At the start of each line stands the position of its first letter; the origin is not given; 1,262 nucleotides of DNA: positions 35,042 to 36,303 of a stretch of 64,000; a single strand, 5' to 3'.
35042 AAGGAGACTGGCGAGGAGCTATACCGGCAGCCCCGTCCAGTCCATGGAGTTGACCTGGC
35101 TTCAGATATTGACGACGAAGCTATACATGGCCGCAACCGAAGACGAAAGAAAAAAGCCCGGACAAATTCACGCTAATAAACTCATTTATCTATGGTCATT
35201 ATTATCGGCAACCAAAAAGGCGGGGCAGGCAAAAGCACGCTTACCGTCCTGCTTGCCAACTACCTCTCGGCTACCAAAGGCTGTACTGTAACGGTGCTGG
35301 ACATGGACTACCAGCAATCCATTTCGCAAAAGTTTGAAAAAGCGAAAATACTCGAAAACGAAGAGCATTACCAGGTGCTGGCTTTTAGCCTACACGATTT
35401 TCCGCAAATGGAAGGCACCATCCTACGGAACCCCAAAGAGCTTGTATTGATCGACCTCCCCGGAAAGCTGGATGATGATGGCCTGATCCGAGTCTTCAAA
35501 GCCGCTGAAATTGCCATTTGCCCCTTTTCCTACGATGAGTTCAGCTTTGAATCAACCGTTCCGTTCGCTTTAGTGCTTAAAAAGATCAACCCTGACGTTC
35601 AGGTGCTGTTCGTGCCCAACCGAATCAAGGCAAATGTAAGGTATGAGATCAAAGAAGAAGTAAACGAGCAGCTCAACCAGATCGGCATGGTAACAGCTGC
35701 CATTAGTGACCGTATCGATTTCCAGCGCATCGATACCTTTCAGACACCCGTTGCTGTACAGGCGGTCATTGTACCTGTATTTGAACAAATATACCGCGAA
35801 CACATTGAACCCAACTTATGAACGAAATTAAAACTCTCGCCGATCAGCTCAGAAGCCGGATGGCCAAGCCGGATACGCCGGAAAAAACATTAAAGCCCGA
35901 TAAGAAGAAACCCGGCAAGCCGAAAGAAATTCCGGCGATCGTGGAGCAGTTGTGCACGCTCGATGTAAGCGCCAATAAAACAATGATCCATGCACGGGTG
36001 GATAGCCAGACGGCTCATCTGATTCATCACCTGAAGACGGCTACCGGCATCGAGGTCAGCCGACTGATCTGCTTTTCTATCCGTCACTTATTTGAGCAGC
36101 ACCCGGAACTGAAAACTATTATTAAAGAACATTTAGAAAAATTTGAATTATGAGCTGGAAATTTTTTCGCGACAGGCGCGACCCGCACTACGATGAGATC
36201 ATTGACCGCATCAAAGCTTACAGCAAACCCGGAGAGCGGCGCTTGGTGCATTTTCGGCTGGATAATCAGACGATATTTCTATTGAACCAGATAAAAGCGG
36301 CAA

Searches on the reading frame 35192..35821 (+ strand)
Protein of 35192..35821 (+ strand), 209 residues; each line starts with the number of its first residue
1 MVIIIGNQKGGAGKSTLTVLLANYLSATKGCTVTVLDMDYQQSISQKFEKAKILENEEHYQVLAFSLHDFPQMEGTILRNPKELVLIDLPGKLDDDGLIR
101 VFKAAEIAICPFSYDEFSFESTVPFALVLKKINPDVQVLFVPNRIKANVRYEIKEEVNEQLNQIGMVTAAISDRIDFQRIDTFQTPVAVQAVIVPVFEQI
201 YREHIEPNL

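Call 6: search_protein_families(library=pfam, proteins=[window:35192-35821:+], max_evalue=0.01)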
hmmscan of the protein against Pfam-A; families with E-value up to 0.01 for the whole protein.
window:35192-35821:+ (209 aa): 7 families
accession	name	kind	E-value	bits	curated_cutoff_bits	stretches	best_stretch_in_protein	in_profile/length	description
PF01656.29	CbiA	-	1.3e-11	45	25.4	1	3-182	1-120/125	CobQ/CobB/MinD/ParA nucleotide binding domain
PF09140.17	MipZ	-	4.3e-10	39.8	20.7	1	2-53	2-52/262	ATPase MipZ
PF13614.12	AAA_31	-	1.2e-09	38.8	27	1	2-63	3-63/177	AAA domain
PF10609.15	ParA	-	1.5e-06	28.2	27.1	1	2-52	5-55/246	NUBPL iron-transfer P-loop NTPase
PF16575.11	CLP1_P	-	0.00033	21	26.6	1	12-43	5-35/188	mRNA cleavage and polyadenylation factor CLP1 P-loop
PF01935.23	DUF87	-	0.0045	17.6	23.2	1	11-58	33-83/220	Helicase HerA, central domain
PF02606.20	LpxK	-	0.0048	16.5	27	1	2-46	37-81/328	Tetraacyldisaccharide-1-P 4'-kinase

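Call 7: search_protein_families(library=ncbifam, proteins=[window:35192-35821:+], max_evalue=0.01)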
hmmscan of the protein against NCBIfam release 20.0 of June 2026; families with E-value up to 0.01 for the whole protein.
window:35192-35821:+ (209 aa): 14 families
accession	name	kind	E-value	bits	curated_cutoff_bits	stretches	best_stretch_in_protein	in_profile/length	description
NF041546.1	ParA_partition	equivalog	2.2e-21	76.4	180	1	2-177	1-174/203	ParA family partition ATPase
TIGR03453.1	partition_RepA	equivalog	8.7e-06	24.8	348.45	1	2-50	106-153/387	plasmid partitioning protein RepA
TIGR03371.1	cellulose_yhjQ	equivalog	1.6e-05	24.5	157.85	1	2-48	3-48/246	cellulose biosynthesis protein BcsQ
NF041283.1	PrgP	equivalog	1.9e-05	24.1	400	1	2-63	4-63/297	ParA superfamily DNA segregation protein PrgP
NF041136.1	MrpORP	equivalog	5.5e-05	22.6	450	1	3-46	8-51/365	iron-sulfur cluster carrier protein MrpORP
NF053622.1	ATPseBagAMYCTU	equivalog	0.00014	21.4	400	1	8-59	14-64/325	ATPase BagA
NF010443.0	PRK13869.1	subfamily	0.0002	20.3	446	1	2-47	123-167/405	plasmid-partitioning protein RepA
TIGR01969.1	minD_arch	subfamily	0.00048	19.4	201.75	0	1-39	1-38/251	cell division ATPase MinD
TIGR00231.1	small_GTP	domain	0.00057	19.7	42.5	1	3-164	7-139/164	GTP-binding protein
TIGR04521.1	ECF_ATPase_2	equivalog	0.0032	16.6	330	0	2-51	34-80/279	energy-coupling factor transporter ATPase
NF008669.0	PRK11670.1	equivalog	0.0039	16.1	348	1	2-45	109-152/369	iron-sulfur cluster carrier protein ApbC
NF047398.1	AAA_KGGVGR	domain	0.0056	17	90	0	8-39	10-40/190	KGGVGR-motif variant AAA ATPase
TIGR00682.1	lpxK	equivalog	0.0071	15.4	91.95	0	2-59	32-88/324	tetraacyldisaccharide 4'-kinase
NF006746.0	PRK09270.1-5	subfamily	0.008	15.1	250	0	10-39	30-58/210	nucleoside/nucleotide kinase family protein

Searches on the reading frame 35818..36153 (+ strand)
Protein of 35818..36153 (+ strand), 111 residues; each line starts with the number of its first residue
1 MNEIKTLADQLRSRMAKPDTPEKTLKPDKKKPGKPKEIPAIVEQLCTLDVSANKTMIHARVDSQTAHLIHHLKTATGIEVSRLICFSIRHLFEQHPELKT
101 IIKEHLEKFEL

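Call 6: search_protein_families(library=pfam, proteins=[window:35818-36153:+], max_evalue=0.01)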
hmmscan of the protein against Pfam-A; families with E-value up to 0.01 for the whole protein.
window:35818-36153:+ (111 aa): 0 families

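Call 7: search_protein_families(library=ncbifam, proteins=[window:35818-36153:+], max_evalue=0.01)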
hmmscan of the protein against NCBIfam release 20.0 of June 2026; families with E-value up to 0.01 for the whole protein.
window:35818-36153:+ (111 aa): 0 families

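Call 42: search_solved_structures(query=A3, max_evalue=10, show_alignments=2)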
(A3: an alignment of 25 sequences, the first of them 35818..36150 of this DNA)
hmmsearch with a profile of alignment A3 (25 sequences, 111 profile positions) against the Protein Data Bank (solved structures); distinct sequences matched with E-value up to 10: 8.
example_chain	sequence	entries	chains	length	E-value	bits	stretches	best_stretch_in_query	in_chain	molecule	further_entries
8rd8_JY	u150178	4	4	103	0.15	15.7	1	46-81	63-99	Small ribosomal subunit protein uS10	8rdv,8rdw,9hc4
3o66_A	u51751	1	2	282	0.6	13.8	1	87-105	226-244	Glycine betaine/carnitine/choline ABC transporter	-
9hig_J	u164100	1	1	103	0.69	13.7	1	46-81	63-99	Small ribosomal subunit protein uS10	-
3r6u_A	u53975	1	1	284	0.99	13.1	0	90-110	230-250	Choline-binding protein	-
6spc_j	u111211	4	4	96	1.1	13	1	46-81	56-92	30S ribosomal protein S10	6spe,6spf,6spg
6eyg_A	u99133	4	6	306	1.1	12.9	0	90-110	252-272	Osmotically activated L-carnitine/choline ABC transporter substrate-binding protein OpuCC | Choline binding protein OpuBC | Choline-binding protein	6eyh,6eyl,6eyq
7unh_A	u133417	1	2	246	1.4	12.7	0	90-110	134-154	SP2 designed chlorophyll dimer protein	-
7uni_A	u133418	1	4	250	1.5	12.6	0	90-110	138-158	SP2-ZnPPaM designed chlorophyll dimer protein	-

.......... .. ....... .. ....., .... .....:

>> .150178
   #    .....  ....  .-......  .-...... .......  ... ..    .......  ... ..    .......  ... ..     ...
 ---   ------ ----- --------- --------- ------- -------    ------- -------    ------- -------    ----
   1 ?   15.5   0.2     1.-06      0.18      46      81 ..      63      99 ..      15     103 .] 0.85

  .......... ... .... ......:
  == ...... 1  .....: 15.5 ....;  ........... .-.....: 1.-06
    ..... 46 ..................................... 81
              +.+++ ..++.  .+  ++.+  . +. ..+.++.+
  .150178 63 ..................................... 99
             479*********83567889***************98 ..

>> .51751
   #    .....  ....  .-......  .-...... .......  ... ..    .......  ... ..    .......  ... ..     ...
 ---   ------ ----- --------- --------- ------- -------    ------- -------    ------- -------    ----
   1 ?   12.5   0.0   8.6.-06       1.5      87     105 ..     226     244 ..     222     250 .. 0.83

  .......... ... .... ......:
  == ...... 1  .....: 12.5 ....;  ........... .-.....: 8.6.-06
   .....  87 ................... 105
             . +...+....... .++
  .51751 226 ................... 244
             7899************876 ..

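Call 44: find_homologous_proteins(query=window:35818-36150:+, max_evalue=0.001)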
Query window:35818-36150:+ (111 aa): 117 proteins with E <= 0.001 among 117 candidates.
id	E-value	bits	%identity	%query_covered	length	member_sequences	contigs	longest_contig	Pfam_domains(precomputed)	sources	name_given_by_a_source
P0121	7.2e-66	237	100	100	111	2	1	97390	-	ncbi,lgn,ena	-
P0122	6.7e-54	198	85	100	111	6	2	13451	-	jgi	jgi:alpha/beta superfamily hydrolase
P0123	9.4e-54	198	84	100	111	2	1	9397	-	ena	-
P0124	2.2e-53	196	85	100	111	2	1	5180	-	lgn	-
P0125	2.5e-53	196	84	100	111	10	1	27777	-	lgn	-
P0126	3.3e-53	196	82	100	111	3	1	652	-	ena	-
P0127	8.0e-53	195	83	100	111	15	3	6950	-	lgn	-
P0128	6.7e-52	192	81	100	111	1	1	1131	-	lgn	-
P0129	1.2e-51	191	81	100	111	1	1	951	-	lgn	-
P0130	4.2e-51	189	79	100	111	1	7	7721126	-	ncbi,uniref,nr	ncbi:hypothetical protein DIU31_015985 [Mucilaginibacter rubeus]|uniref:Uncharacterized protein n=1 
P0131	3.0e-50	186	77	100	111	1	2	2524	-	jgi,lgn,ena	-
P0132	5.5e-50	186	79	100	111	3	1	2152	-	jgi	jgi:alpha/beta superfamily hydrolase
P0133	4.2e-49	183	77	100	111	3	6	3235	-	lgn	-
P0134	4.8e-49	183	77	100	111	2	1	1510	-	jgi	jgi:hypothetical protein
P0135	3.7e-48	180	77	100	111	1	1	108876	-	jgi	jgi:hypothetical protein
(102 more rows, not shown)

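Call 50: predict_structure(alignment_id=A4)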
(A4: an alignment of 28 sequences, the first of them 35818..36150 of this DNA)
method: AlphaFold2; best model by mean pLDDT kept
length: 111 residues; sequences in the alignment: 28
mean_pLDDT: 78.3   pTM: 0.55
mean pLDDT of the five models: 78.3, 75.2, 75.0, 74.9, 74.0
residues with pLDDT >= 90: 48; 70-90: 30; 50-70: 18; < 50: 15
segments of 3 or more residues with pLDDT < 50: 19-31
pLDDT, mean of each block of 10 residues (from residue 1): 63 60 43 66 89 79 95 92 92 96 88 59
secondary structure, 60 per line:
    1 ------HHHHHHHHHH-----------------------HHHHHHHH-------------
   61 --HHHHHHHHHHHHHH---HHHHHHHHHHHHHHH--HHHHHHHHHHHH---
elements in order: H7-16 H40-47 H63-76 H80-94 H97-108

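Call 54: fold_search(model_id=the predicted structure, library=pdb)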
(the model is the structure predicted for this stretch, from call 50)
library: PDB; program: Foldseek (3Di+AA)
matches with E <= 10: 9; with E <= 0.001: 0
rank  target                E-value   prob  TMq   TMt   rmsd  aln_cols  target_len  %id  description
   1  7b22_A                4.2e+00  0.16  0.31  0.61   3.7        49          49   16  Vibrio cholerae ParD2 Antitoxin (released 2021-10-06)
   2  1zx3                  4.2e+00  0.11  0.29  0.35   5.4        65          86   17  Structure of NE0241 Protein of Unknown Function from Nitrosomonas europaea (released 2005-07-19)
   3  8c24_E                5.9e+00  0.12  0.30  0.55   4.5        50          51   18  ParDE1 toxin-antitoxin complex from Mycobacterium tuberculosis (rv1960c-rv1959c) (released 2023-12-20)
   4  7r5a_D                8.3e+00  0.14  0.32  0.65   3.3        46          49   15  Vibrio cholera ParD2:ParE2 antitoxin:toxin complex (released 2022-04-27)
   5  7d4i_RJ               8.3e+00  0.02  0.19  0.04  23.8       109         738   14  Cryo-EM structure of 90S small ribosomal precursors complex with the DEAH-box RNA helicase Dhr1 (State F) (released 2021-10-06)
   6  7ycv_B                8.8e+00  0.11  0.33  0.60   4.5        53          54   15  The Dimeric Format of Truncated PrpA (2-54)and RHH Domain of PrpA (released 2022-09-21)
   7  7vp4_A                8.8e+00  0.06  0.21  0.30   5.9        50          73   16  Structure of a transcription factor and DNA complex (released 2022-10-19)
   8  9cpb_6H               8.8e+00  0.02  0.19  0.07  30.4        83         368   14  Atomic model of bovine Fallopian tube cilia doublet microtubule (48-nm periodicity) (released 2024-10-30)
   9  7vp3_P                9.4e+00  0.06  0.26  0.39   7.8        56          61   11  Structure of a transcription factor and DNA complex (released 2022-10-19)

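Call 67: search_dna_similar(query=window:35818-36150:+, collection=plasmids, mode=protein, max_evalue=0.001, max_rows=30)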
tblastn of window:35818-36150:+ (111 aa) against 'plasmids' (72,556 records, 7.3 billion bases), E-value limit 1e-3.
Records with a match: 1; places in all: 1; records where one place covers at least 80% of the query: 0.
Best place of each record, by identity: <60% 1.
By first word of the organism name: Pedobacter 1.
By predicted mobility (MOB-suite, as given by PLSDB): non-mobilizable 1.
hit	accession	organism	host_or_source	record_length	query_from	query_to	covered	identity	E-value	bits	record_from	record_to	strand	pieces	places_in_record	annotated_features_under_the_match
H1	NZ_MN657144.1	Pedobacter sp.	-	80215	40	107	61%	32.4%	3e-4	45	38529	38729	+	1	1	hypothetical protein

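Call 68: get_annotated_region(hit=H1, flank=7000)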
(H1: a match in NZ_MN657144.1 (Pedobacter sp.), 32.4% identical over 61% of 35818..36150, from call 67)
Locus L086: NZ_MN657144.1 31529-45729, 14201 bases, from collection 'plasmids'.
description: Pedobacter sp. strain ANT_H27B plasmid pA27BH1, complete sequence
organism: Pedobacter sp. (NCBI taxid 1411316)
taxonomy: Bacteria; Bacteroidota; Sphingobacteriia; Sphingobacteriales; Sphingobacteriaceae; Pedobacter; Pedobacter sp.
host: -; source: -; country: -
typing (MOB-suite, as given by PLSDB): non-mobilizable
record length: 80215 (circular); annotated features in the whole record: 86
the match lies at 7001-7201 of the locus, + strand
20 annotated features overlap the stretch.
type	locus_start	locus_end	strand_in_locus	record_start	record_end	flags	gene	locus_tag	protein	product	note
CDS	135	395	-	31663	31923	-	-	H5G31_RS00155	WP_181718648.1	hypothetical protein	-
CDS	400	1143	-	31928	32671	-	-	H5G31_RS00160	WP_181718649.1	ParA family protein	-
CDS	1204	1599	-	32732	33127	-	-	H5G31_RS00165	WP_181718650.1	helix-turn-helix transcriptional regulator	-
CDS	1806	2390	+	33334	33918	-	-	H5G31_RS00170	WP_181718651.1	GNAT family N-acetyltransferase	-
CDS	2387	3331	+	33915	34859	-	-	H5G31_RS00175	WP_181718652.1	helix-turn-helix transcriptional regulator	GO:0006355 - regulation of DNA-templated transcription [Evidence IEA]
CDS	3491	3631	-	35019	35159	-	-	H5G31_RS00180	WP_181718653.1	hypothetical protein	-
CDS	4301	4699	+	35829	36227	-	mobC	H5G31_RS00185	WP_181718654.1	plasmid mobilization relaxosome protein MobC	-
CDS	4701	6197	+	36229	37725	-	-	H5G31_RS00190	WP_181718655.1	relaxase/mobilization nuclease domain-containing protein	-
CDS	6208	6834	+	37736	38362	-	-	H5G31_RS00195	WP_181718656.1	ParA family protein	-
CDS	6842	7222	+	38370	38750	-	-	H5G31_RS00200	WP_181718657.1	hypothetical protein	-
CDS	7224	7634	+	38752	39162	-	-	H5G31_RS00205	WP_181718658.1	hypothetical protein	-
CDS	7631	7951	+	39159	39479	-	-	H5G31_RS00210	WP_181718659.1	DUF4134 domain-containing protein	-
CDS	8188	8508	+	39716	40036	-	-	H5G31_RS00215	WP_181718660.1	DUF4134 domain-containing protein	-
CDS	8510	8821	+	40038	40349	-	-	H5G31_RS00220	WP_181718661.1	DUF4133 domain-containing protein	-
CDS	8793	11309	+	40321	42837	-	-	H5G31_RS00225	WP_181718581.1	TraG family conjugative transposon ATPase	GO:0032196 - transposition [Evidence IEA]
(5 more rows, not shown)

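Call 72: search_protein_families(library=pfam, alignment_id=A3, max_evalue=5)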
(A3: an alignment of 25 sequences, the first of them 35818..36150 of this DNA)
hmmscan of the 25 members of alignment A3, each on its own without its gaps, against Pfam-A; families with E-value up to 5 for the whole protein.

A. member 1, window:35818-36150:+ (111 aa): 1 family
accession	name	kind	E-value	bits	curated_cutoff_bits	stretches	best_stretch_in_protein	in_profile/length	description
PF09668.16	Asp_protease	-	0.11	13.1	26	1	47-86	11-50/109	Aspartyl protease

B. families by the number of members that match (of 25 scanned): 31 families (the first 25 are shown)
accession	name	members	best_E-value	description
PF14357.11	DUF4404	6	0.0018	Domain of unknown function (DUF4404)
PF23482.1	YLR146W-A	2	0.0085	YLR146W-A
PF18624.6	CdiI_4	2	0.062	CDI immunity protein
PF22551.1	TY-Chap1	2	0.065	T3SS (YopN, CesT) and YbjN peptide-binding chaperone 1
PF01157.24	Ribosomal_L21e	2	0.067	Ribosomal protein L21e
PF03353.20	Lin-8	2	0.07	Ras-mediated vulval-induction antagonist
PF09280.16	XPC-binding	2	0.076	XPC-binding domain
PF17361.7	DUF5387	1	0.021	Family of unknown function (DUF5387)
PF02671.26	PAH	1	0.022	Paired amphipathic helix repeat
PF06025.17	DUF913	1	0.024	Domain of Unknown Function (DUF913)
PF22566.2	UBA_8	1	0.028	UBA-like domain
PF24536.2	NXPE4_C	1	0.029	NXPE family member 4-like, C-terminal domain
PF13230.11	GATase_4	1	0.034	Glutamine amidotransferases class-II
PF14384.12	BrnA_antitoxin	1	0.059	BrnA antitoxin of type II toxin-antitoxin system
PF23713.2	WH_Egal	1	0.063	Egalitarian winged helix domain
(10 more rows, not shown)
